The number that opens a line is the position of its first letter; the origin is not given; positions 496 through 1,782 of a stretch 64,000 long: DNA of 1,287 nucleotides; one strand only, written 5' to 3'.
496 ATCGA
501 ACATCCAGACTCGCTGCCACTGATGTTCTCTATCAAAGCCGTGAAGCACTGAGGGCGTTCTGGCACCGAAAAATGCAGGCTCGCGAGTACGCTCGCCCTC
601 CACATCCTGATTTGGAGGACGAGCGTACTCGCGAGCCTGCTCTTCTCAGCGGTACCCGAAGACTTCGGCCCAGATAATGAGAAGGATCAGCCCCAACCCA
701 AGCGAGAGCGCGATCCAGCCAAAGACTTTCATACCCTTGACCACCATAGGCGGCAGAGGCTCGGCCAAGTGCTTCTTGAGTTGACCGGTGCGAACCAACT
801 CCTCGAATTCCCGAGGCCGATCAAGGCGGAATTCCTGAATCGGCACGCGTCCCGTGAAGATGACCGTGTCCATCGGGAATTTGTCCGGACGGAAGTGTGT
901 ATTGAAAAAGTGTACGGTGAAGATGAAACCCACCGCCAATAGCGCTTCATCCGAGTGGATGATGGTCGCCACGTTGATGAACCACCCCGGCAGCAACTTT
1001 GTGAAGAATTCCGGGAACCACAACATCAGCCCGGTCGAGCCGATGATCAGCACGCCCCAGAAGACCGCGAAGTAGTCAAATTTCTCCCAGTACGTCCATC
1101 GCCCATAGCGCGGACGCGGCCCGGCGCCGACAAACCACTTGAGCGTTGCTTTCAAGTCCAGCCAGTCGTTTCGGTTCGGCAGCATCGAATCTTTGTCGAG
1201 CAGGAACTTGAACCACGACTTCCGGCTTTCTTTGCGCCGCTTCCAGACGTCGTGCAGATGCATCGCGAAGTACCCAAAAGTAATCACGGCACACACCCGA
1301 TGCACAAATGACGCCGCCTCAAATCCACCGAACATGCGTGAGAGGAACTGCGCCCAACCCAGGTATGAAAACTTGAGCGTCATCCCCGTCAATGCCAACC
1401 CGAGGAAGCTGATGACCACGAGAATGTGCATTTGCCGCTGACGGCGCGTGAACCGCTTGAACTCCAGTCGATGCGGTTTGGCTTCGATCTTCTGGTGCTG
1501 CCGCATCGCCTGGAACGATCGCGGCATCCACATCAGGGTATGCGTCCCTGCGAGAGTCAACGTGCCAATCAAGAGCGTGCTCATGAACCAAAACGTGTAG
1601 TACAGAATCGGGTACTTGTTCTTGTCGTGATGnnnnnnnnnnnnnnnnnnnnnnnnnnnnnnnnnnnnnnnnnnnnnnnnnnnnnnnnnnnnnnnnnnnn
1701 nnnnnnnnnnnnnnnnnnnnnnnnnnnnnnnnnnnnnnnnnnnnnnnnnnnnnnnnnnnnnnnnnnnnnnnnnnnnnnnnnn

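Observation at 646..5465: Two adjacent, unusually large multiheme-c/cytochrome-b fusions (19 and 11 hemes)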

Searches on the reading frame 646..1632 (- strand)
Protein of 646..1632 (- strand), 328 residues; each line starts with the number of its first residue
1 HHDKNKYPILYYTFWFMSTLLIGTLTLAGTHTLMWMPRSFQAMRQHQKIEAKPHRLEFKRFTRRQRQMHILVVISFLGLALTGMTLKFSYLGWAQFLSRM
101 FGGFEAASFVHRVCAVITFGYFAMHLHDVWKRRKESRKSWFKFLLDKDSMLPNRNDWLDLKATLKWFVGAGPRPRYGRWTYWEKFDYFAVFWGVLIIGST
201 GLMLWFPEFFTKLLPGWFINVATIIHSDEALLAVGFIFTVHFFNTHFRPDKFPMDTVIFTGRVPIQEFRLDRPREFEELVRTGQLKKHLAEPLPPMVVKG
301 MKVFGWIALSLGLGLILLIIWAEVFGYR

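Call 30: search_solved_structures(query=window:646-1632:-, max_evalue=10, show_alignments=3)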
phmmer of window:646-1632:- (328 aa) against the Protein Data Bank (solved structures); distinct sequences matched with E-value up to 10: 0.

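Call 59: search_protein_representatives(protein=window:649-1632:-)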
Query: 328 residues. Proteins with E-value up to 0.001 (for the whole library): 2407; up to 1e-10: 1581; up to 1e-30: 398. The best 150 are listed.
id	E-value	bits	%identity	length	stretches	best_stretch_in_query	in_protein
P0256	1.2e-125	436.0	57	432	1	1-328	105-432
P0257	5.6e-118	410.7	57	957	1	1-328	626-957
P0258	2.1e-115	402.3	60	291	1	52-328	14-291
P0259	2.3e-114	398.8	56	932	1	1-324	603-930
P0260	1.8e-113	395.9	56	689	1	3-319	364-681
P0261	3.7e-108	378.4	51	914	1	1-322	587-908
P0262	7.1e-107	374.2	51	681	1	3-326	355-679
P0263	7.3e-104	364.3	50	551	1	6-323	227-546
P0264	3.4e-101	355.5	51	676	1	3-324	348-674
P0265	1.8e-97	343.3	49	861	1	3-322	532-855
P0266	2.2e-95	336.4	51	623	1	6-322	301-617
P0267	4.5e-93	328.8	50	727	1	8-322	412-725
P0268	5.5e-93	328.5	48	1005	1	2-321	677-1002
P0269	2.0e-89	316.8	49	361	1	6-326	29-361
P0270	5.3e-87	308.8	47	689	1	1-322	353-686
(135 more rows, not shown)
